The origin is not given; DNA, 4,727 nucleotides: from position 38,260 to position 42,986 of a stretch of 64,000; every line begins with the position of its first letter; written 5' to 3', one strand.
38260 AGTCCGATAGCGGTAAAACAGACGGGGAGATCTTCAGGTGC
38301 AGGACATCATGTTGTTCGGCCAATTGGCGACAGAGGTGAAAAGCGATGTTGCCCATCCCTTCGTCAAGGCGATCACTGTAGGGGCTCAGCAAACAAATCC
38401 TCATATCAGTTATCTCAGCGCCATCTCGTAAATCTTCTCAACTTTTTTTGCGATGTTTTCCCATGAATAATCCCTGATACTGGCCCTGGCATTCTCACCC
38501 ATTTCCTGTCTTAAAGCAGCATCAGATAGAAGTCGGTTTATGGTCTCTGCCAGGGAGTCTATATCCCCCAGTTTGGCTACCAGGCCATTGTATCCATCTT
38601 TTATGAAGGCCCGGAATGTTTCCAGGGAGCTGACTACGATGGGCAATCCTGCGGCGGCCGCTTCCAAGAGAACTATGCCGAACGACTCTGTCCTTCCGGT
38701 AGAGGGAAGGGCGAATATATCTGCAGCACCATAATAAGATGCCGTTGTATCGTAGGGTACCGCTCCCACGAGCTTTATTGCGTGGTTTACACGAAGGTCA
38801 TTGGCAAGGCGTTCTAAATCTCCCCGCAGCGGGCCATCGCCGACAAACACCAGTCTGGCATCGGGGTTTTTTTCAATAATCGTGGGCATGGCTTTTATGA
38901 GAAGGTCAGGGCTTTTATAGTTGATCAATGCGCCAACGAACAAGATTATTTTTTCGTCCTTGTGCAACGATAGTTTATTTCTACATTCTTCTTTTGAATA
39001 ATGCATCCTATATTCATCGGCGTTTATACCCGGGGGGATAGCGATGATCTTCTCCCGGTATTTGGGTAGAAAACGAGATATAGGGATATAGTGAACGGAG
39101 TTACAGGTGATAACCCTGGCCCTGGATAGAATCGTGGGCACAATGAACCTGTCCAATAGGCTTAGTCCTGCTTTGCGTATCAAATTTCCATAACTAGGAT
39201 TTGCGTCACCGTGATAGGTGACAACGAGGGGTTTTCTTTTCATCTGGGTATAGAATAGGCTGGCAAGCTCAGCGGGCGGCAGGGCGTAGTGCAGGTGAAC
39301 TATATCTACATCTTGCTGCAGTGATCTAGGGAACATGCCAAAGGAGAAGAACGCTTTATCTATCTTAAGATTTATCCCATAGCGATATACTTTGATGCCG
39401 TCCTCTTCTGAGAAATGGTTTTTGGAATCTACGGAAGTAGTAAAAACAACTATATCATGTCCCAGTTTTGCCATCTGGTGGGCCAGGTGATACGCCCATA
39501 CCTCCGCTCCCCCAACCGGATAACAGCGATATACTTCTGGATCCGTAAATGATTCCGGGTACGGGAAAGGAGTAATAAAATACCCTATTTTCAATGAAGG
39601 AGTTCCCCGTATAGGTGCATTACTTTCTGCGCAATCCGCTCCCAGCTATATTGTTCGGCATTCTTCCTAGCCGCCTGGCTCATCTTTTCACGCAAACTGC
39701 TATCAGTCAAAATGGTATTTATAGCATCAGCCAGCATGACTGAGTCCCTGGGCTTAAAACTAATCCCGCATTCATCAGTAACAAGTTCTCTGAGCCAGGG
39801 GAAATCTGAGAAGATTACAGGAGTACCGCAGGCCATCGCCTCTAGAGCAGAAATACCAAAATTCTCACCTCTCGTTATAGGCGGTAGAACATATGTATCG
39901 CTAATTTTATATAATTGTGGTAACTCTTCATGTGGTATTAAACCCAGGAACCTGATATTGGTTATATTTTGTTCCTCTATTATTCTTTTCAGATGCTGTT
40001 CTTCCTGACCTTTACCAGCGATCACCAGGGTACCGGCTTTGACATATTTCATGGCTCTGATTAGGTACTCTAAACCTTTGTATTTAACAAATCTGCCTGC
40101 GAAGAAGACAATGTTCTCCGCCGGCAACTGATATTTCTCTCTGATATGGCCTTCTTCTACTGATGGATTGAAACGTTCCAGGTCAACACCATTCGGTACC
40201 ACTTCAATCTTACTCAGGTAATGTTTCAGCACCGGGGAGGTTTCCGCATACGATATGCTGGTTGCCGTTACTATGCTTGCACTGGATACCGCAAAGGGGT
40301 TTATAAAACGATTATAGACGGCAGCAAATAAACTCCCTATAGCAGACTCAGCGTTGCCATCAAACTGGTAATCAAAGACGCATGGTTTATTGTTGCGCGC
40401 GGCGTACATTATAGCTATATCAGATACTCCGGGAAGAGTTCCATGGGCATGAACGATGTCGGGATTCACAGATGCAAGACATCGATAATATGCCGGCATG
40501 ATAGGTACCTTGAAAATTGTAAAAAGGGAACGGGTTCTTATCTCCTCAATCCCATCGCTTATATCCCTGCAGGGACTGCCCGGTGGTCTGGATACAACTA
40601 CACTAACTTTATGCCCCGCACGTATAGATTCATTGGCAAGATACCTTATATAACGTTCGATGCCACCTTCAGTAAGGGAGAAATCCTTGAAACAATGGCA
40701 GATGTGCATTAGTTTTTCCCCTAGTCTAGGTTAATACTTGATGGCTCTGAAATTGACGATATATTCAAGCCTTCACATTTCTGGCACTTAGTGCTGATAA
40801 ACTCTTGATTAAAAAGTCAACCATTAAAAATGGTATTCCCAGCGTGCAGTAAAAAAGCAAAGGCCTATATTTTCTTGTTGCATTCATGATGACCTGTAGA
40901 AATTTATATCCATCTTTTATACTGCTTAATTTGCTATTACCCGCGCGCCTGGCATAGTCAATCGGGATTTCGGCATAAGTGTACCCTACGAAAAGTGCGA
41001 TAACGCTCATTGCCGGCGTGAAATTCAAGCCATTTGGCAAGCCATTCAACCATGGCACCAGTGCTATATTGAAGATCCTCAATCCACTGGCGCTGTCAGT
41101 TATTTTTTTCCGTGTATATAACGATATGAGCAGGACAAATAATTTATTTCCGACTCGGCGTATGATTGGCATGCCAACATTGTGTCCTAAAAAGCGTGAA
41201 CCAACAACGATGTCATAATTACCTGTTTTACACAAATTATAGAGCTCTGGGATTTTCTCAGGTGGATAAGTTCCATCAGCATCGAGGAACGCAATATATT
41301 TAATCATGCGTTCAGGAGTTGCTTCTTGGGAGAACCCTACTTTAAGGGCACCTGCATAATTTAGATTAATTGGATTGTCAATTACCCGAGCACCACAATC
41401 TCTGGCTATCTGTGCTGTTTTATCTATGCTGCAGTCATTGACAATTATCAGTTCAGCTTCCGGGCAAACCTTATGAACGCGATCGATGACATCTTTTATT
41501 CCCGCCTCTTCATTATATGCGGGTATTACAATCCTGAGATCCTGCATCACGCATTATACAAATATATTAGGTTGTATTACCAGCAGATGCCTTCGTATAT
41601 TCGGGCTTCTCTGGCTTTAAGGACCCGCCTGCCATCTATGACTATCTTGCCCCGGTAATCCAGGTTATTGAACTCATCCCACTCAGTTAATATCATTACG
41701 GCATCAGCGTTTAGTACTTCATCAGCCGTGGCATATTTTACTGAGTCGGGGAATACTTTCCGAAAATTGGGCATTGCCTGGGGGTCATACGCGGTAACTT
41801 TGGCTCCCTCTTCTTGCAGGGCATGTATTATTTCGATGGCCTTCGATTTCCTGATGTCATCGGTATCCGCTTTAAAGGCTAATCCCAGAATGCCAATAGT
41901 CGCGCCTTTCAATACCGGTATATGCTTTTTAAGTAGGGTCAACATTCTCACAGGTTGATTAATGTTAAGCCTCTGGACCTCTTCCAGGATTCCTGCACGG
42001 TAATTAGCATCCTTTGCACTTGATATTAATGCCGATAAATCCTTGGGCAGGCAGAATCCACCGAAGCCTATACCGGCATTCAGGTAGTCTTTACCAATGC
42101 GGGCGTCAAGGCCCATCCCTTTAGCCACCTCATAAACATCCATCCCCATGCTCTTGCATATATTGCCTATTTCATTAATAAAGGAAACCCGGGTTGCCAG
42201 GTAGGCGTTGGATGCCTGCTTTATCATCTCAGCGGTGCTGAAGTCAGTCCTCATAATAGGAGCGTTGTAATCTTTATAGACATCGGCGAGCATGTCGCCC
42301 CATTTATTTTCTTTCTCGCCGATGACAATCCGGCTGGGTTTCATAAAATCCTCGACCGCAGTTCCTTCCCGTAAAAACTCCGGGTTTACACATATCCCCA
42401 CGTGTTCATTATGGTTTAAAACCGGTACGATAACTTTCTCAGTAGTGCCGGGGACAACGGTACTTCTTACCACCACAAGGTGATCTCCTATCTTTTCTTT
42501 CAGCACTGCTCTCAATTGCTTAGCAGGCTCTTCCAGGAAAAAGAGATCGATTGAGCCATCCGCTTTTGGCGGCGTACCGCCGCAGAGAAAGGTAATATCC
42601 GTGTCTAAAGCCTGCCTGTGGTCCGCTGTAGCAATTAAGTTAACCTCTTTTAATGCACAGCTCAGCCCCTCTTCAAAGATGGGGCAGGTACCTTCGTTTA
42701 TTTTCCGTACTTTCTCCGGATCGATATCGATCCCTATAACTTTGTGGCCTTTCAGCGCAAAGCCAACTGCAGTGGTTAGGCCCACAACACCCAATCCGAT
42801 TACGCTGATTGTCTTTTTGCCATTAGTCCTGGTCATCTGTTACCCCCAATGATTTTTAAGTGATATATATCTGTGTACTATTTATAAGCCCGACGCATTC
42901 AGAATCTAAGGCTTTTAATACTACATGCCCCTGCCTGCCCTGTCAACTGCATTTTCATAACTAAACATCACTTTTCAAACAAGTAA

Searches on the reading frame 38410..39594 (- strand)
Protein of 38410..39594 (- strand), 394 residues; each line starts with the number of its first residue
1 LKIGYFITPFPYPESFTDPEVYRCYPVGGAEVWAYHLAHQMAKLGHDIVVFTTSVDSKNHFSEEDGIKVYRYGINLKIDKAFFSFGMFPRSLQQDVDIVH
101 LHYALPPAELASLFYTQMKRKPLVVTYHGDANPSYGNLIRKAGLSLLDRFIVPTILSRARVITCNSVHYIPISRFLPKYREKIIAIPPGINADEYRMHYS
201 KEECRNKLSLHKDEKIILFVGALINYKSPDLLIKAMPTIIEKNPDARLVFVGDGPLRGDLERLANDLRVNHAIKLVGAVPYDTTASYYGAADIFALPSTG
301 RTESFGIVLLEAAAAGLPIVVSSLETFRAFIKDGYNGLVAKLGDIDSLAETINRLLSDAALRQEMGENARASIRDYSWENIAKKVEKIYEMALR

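Call 5: search_protein_families(library=pfam, proteins=[window:38410-39594:-], max_evalue=0.01)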
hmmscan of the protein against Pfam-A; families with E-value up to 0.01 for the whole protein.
window:38410-39594:- (394 aa): 7 families
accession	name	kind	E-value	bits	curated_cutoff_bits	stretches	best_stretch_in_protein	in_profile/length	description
PF00534.26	Glycos_transf_1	-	9.4e-45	152.7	26.4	1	201-371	2-171/172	Glycosyl transferases group 1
PF13692.12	Glyco_trans_1_4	-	3e-36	125.2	27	1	215-358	2-142/142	Glycosyl transferases group 1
PF13439.12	Glyco_transf_4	-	8.2e-19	68.7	28.5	1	27-193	1-169/170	Glycosyltransferase Family 4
PF13579.12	Glyco_trans_4_4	-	1.1e-11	45.8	29.7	1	28-188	1-157/158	Glycosyl transferase 4-like domain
PF13524.12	Glyco_trans_1_2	-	5.7e-10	39.7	25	1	242-385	11-142/144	Glycosyl transferase-like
PF20706.3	GT4-conflict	-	4e-09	36.4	26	1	208-384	193-384/385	Family 4 Glycosyltransferase in conflict systems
PF13477.12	Glyco_trans_4_2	-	2e-06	28.4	23.4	1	26-165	5-138/139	Glycosyl transferase 4-like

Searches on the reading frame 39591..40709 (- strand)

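Call 5: search_protein_families(library=pfam, proteins=[window:39591-40709:-], max_evalue=0.01)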
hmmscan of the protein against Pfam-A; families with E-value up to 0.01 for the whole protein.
window:39591-40709:- (372 aa): 7 families
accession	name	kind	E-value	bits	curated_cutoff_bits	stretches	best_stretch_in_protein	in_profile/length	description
PF00534.26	Glycos_transf_1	-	1.2e-41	142.6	26.4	1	189-349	5-171/172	Glycosyl transferases group 1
PF13692.12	Glyco_trans_1_4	-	6e-30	104.8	27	1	199-336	2-142/142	Glycosyl transferases group 1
PF13439.12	Glyco_transf_4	-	7.3e-19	68.9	28.5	1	15-179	2-170/170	Glycosyltransferase Family 4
PF13579.12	Glyco_trans_4_4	-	9.7e-11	42.7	29.7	1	15-174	1-158/158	Glycosyl transferase 4-like domain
PF13524.12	Glyco_trans_1_2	-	3.7e-09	37.1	25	1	216-364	5-143/144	Glycosyl transferase-like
PF20706.3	GT4-conflict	-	1.3e-08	34.7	26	1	167-362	164-384/385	Family 4 Glycosyltransferase in conflict systems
PF13477.12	Glyco_trans_4_2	-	0.002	18.8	23.4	1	29-97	20-89/139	Glycosyl transferase 4-like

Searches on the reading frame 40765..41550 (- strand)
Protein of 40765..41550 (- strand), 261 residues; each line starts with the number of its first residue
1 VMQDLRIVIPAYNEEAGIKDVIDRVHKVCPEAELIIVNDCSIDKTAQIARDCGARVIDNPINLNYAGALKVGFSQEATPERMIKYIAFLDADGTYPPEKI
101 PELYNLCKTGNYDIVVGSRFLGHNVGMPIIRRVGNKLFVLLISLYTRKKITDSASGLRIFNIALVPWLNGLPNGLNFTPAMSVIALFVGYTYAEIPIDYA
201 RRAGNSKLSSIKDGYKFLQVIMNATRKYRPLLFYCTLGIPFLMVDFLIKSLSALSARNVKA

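Call 5: search_protein_families(library=pfam, proteins=[window:40765-41550:-], max_evalue=0.01)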
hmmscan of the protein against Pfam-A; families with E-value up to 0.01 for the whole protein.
window:40765-41550:- (261 aa): 3 families
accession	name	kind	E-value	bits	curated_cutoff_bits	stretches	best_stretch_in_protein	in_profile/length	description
PF00535.33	Glycos_transf_2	-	1.6e-26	93.7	23.3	1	7-155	2-154/168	Glycosyl transferase family 2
PF22179.2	RickCE_cat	-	0.00085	20.1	27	1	19-64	43-84/102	RickCE-like, catalytic domain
PF13641.12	Glyco_tranf_2_3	-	0.0026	18.2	27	1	5-122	3-126/230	Glycosyltransferase like family 2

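Call 7: search_protein_families(library=ncbifam, proteins=[window:40765-41550:-], max_evalue=0.1)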
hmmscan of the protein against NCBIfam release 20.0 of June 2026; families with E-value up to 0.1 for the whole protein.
window:40765-41550:- (261 aa): 18 families
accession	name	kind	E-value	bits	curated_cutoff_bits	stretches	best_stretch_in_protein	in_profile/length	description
NF041391.1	DPhHxTase_Halo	equivalog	2.4e-32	111.7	375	1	11-225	3-209/213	dolichyl-phosphate hexose transferase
TIGR04182.1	glyco_TIGR04182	equivalog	8.2e-32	110.7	325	1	5-248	2-241/293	S-layer glycoprotein N-glycosyltransferase AglJ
NF058614.1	PPMAGASynPpgS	equivalog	2.1e-27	96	370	1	4-198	1-195/226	polyprenyl-phospho-N-acetylgalactosaminyl synthase PpgS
NF007986.1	PRK10714.1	equivalog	1.4e-14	53.9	529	1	3-213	6-215/316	undecaprenyl-phosphate 4-deoxy-4-formamido-L-arabinose transferase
TIGR04283.1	glyco_like_mftF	equivalog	7.4e-10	38.8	182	1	6-131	2-122/221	TIGR04283 family arsenosugar biosynthesis glycosyltransferase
NF047683.1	TeichurnBiosyTuaG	equivalog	1.4e-09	38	400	1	5-114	8-118/252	teichuronic acid biosynthesis protein TuaG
NF047588.1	GlcsyltransPgfSStrep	equivalog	1.3e-08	34.5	500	1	5-245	3-240/308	glycosyltransferase PgfS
NF010496.0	PRK13915.1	equivalog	3.8e-08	32.8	262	1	5-59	33-91/307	glucosyl-3-phosphoglycerate synthase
TIGR03937.1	PgaC_IcaA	equivalog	1.8e-07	30.4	422.3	1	4-75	46-123/407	poly-beta-1,6-N-acetyl-D-glucosamine synthase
NF007482.0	PRK10073.1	equivalog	3.2e-07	29.7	423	1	3-115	6-118/334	glycosyltransferase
NF038302.1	EPS_HpsE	equivalog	2.3e-06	26.8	300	1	4-106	2-110/307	hormogonium polysaccharide biosynthesis glycosyltransferase HpsE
NF041865.1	EpsU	equivalog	1.7e-05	24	700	1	4-59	40-98/394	exopolysaccharide biosynthesis GT2 family glycosyltransferase EpsU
NF045692.1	OglycostaseCruG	equivalog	2.5e-05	23.4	600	1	3-124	41-170/386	2'-O-glycosyltransferase CruG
NF053846.1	glyco_with_XrtP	equivalog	0.00018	20.3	520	1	6-55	44-93/440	XrtP-associated glycosyltransferase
TIGR03469.1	HpnB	hypoth_equivalog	0.00021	20.4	379.25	1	5-115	46-168/386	hopene-associated glycosyltransferase HpnB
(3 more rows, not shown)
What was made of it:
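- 40765..41550 (-): GT2 of the polyprenyl-phosphate sugar synthase type (Dpm1/AglJ/PpgS/ArnC-like), 261 aa. NCBIfam Dol-P-hexose transferase 2.4e-32, AglJ 8e-32, PpgS 2e-27 and ArnC 1e-14, all below the equivalog cutoffs (call 7).
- Checked: The GT2 at 40765-41550 best matches Dol-P-hexose transferase, AglJ, PpgS and ArnC models (2e-32 to 1e-14, all below the equivalog cutoffs; call 7).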

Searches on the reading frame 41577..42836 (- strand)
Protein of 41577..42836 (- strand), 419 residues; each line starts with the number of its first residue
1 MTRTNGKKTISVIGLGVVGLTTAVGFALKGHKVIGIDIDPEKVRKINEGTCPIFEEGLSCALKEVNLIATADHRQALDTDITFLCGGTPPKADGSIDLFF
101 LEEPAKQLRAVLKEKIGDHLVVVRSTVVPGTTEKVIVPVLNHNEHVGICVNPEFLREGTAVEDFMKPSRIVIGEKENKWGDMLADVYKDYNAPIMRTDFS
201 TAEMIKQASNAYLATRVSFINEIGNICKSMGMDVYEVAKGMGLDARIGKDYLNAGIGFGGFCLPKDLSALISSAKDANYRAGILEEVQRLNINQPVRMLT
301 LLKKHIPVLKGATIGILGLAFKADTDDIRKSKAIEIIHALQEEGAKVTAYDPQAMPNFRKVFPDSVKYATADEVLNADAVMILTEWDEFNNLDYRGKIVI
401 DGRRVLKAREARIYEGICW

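Call 5: search_protein_families(library=pfam, proteins=[window:41577-42836:-], max_evalue=0.01)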
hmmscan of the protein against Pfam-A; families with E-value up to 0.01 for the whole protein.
window:41577-42836:- (419 aa): 10 families
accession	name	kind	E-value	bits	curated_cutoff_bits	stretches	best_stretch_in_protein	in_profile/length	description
PF03721.20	UDPG_MGDP_dh_N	-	6e-49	166.6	27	1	9-183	2-184/187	UDP-glucose/GDP-mannose dehydrogenase family, NAD binding domain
PF00984.24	UDPG_MGDP_dh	-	5.9e-34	116.5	25.4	1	201-291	2-92/94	UDP-glucose/GDP-mannose dehydrogenase family, central domain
PF03720.21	UDPG_MGDP_dh_C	-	4.6e-29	101.3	30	1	315-407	1-102/103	UDP-glucose/GDP-mannose dehydrogenase family, UDP binding domain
PF02254.24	TrkA_N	-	0.00082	20.1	23.8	1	11-52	2-43/116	TrkA-N domain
PF02737.24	3HCDH_N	-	0.00086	19.7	22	1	9-48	1-40/180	3-hydroxyacyl-CoA dehydrogenase, NAD binding domain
PF03446.21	NAD_binding_2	-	0.0014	19.1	21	1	9-50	1-42/161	NAD binding domain of 6-phosphogluconate dehydrogenase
PF02826.25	2-Hacid_dh_C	-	0.0018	18.1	25.1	0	6-48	35-77/178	D-isomer specific 2-hydroxyacid dehydrogenase, NAD binding domain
PF02558.23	ApbA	-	0.0027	17.8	22.2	1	10-114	1-85/150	Ketopantoate reductase PanE/ApbA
PF03807.23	F420_oxidored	-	0.0037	18.3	21.6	0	9-65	1-46/94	NADP oxidoreductase coenzyme F420-dependent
PF13241.12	NAD_binding_7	-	0.0078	17.2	22.1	0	7-85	7-82/104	Putative NAD(P)-binding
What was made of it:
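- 41577..45715 (-): Nucleotide-sugar genes: a UDP-glucose/GDP-mannose dehydrogenase and two NAD-dependent epimerase/dehydratases. Pfam hits (call 5).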
